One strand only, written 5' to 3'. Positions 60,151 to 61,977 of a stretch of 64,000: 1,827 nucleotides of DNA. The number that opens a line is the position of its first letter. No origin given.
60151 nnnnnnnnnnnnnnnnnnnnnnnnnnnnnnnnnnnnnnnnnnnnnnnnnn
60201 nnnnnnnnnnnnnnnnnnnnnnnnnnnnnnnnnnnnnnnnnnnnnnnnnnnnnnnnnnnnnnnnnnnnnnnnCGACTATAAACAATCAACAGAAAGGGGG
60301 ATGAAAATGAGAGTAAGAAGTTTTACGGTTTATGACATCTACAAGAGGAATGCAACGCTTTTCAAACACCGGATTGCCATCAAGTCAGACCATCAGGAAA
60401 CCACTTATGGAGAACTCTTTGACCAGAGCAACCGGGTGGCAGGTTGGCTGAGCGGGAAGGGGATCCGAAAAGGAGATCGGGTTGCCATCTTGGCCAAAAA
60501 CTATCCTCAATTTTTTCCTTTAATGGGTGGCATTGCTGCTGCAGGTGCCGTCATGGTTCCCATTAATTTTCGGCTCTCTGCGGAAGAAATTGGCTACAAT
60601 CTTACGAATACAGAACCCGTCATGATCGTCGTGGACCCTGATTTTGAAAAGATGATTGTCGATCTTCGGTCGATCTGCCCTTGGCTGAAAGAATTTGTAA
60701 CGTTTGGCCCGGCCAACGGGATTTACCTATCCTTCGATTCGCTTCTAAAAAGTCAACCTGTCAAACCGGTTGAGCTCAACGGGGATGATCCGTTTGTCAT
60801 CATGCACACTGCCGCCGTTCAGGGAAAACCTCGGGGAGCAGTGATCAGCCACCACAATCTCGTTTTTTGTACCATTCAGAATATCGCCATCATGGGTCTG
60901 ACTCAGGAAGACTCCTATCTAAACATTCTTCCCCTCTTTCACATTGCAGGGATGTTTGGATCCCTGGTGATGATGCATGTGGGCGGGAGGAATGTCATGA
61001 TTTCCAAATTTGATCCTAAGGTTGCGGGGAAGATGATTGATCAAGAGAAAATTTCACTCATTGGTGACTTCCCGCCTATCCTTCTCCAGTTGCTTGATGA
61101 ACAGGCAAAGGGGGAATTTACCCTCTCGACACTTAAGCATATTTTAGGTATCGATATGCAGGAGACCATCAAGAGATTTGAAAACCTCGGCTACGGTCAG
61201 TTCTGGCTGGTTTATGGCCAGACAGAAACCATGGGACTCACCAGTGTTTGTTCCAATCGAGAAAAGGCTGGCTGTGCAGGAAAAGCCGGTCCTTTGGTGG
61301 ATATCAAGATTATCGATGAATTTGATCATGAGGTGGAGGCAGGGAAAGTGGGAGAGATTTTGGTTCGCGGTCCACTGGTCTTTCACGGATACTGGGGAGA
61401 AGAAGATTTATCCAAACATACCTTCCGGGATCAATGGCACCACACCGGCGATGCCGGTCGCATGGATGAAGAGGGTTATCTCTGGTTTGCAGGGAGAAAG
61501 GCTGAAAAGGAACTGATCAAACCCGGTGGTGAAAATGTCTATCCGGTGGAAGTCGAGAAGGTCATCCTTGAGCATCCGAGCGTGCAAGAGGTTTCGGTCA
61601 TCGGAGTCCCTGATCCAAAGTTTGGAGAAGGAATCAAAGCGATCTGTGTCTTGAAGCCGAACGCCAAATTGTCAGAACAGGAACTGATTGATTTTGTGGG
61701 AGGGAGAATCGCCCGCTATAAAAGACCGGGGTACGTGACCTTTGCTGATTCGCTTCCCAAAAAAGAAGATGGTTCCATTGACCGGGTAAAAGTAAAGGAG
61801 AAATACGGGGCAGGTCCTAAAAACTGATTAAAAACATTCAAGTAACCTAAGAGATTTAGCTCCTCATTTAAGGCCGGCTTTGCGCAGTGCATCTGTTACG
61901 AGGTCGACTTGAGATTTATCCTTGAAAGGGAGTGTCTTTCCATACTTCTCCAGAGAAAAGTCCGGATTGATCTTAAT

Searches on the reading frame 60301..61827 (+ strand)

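Call 34: search_protein_families(library=pfam, proteins=[window:60301-61827:+], max_evalue=0.00001)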
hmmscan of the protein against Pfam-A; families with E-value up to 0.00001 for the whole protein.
window:60301-61827:+ (508 aa): 2 families
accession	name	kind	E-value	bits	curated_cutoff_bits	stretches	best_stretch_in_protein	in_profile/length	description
PF00501.34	AMP-binding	-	1.2e-66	225.6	29.9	1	16-365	3-384/384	AMP-binding enzyme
PF13193.12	AMP-binding_C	-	2.6e-18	67.1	24.5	1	417-491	1-75/76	AMP-binding enzyme C-terminal domain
